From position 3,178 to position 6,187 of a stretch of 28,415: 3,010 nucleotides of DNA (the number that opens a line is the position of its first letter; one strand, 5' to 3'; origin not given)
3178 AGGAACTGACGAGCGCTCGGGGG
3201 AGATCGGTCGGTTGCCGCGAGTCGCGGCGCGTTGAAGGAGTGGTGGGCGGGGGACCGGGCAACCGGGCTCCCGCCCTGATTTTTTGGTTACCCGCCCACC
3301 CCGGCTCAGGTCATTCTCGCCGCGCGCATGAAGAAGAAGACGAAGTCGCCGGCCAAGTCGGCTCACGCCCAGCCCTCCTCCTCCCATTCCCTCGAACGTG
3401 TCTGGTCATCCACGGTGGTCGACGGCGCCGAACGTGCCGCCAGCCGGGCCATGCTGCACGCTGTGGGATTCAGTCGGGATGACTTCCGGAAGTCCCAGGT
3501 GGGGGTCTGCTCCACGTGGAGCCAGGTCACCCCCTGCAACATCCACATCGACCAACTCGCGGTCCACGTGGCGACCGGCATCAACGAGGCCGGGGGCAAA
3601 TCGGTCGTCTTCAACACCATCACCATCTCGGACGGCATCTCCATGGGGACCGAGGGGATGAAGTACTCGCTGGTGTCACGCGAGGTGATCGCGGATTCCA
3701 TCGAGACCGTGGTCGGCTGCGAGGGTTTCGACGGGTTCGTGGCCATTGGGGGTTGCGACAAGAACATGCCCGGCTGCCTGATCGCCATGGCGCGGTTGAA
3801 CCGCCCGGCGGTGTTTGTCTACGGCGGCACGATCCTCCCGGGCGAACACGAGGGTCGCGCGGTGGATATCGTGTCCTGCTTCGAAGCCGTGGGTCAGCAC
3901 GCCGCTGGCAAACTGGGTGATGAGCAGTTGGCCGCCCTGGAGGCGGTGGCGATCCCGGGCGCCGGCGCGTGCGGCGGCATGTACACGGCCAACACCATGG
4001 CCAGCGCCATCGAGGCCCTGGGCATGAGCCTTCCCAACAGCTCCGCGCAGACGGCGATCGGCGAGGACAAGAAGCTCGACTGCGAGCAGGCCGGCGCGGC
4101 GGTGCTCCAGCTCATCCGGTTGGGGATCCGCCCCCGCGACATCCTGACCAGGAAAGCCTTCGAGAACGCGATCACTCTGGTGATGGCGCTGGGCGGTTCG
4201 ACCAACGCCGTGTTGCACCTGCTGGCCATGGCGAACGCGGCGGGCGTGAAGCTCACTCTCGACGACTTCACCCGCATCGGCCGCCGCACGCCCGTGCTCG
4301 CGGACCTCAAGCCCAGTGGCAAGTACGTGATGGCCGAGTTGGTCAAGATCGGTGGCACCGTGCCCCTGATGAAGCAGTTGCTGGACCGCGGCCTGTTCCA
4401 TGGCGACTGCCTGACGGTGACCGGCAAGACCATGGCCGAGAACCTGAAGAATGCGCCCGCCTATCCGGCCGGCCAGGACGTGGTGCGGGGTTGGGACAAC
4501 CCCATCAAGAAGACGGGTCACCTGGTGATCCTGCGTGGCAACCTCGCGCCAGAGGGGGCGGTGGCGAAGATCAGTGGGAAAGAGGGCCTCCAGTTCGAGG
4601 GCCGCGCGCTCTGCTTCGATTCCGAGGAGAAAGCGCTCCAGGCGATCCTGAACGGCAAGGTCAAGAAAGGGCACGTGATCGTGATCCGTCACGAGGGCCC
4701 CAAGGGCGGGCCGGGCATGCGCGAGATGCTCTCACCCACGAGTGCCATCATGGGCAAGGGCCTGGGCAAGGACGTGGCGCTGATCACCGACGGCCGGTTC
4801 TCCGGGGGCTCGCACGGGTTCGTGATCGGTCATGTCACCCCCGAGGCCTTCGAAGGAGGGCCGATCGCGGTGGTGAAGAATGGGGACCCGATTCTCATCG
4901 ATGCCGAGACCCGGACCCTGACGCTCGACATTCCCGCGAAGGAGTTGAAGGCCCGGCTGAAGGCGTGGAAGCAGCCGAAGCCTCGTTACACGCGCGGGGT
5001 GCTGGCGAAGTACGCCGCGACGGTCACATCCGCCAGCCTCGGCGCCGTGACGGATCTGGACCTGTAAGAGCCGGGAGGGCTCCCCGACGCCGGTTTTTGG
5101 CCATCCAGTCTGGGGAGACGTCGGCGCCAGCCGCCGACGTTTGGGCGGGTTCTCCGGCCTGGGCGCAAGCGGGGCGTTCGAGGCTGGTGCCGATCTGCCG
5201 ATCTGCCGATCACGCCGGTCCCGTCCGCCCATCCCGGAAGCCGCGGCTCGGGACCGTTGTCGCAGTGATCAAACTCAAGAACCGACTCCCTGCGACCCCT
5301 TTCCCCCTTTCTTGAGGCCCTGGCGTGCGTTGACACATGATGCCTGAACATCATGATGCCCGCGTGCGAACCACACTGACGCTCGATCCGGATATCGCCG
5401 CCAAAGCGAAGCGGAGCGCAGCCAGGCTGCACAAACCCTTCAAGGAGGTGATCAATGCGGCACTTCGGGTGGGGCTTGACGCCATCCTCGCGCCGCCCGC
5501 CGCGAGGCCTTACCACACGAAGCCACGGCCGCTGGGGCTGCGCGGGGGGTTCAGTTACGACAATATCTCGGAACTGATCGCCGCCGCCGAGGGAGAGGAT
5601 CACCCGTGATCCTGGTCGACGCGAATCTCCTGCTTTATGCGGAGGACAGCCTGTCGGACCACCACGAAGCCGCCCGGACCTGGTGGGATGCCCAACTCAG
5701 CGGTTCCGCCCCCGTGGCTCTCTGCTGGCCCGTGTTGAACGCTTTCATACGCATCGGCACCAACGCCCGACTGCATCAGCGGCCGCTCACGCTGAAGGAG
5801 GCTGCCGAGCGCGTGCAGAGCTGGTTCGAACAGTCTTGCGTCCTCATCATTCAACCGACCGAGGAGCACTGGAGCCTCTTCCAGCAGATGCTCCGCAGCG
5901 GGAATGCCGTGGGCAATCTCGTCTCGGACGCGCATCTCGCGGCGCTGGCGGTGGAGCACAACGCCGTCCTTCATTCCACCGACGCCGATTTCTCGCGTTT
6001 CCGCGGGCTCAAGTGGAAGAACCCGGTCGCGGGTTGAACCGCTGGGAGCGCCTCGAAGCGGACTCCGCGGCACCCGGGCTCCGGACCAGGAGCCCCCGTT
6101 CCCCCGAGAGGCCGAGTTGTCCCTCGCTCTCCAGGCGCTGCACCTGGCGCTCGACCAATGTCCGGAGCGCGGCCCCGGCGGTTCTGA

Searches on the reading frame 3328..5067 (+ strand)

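Call 52: search_protein_families(library=pfam, proteins=[window:3328-5067:+], max_evalue=0.0001)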
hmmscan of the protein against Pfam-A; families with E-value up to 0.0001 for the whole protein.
window:3328-5067:+ (579 aa): 2 families
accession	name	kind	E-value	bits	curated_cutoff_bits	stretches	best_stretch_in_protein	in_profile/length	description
PF00920.27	ILVD_EDD_N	-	5.4e-129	430.3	27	1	55-372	1-316/316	Dihydroxy-acid/6-phosphogluconate dehydratase N-terminal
PF24877.1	ILV_EDD_C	-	3.2e-78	262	27.7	1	384-573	1-191/191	Dihydroxy-acid/6-phosphogluconate dehydratase C-terminal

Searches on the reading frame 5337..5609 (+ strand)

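Call 60: search_protein_families(library=padloc, proteins=[window:5337-5609:+], max_evalue=0.001)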
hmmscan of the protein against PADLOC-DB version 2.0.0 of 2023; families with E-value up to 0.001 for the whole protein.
window:5337-5609:+ (90 aa): 0 families

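Call 69: search_protein_families(library=ncbifam, proteins=[window:5337-5606:+], max_evalue=0.01)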
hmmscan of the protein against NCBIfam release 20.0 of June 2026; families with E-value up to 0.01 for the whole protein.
window:5337-5606:+ (90 aa): 0 families

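Call 77: search_protein_families(library=pfam, proteins=[window:5337-5606:+], max_evalue=0.05)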
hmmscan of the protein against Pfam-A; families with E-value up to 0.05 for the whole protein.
window:5337-5606:+ (90 aa): 1 family
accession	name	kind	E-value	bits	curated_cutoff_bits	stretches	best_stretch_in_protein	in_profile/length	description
PF14384.12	BrnA_antitoxin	-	0.04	14.8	26.1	0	7-44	32-65/68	BrnA antitoxin of type II toxin-antitoxin system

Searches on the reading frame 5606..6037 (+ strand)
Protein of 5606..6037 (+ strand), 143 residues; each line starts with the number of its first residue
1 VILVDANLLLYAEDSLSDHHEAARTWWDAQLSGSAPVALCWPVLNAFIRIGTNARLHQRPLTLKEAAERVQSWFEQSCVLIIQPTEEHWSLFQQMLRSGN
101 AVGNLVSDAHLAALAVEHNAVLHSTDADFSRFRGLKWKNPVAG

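Call 60: search_protein_families(library=padloc, proteins=[window:5606-6037:+], max_evalue=0.001)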
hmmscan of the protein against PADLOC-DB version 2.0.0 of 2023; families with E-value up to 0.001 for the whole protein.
window:5606-6037:+ (143 aa): 0 families

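Call 69: search_protein_families(library=ncbifam, proteins=[window:5606-6034:+], max_evalue=0.01)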
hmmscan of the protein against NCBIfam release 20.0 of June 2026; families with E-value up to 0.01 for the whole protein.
window:5606-6034:+ (143 aa): 2 families
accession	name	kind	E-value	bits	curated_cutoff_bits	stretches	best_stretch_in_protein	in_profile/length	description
TIGR00028.1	Mtu_PIN_fam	subfamily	7.4e-38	130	73.6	1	1-141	2-141/143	TA system VapC family ribonuclease toxin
NF047959.1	TA_toxin_VapC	equivalog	0.0083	16.2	80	0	91-133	79-120/125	type II toxin-antitoxin system VapC family toxin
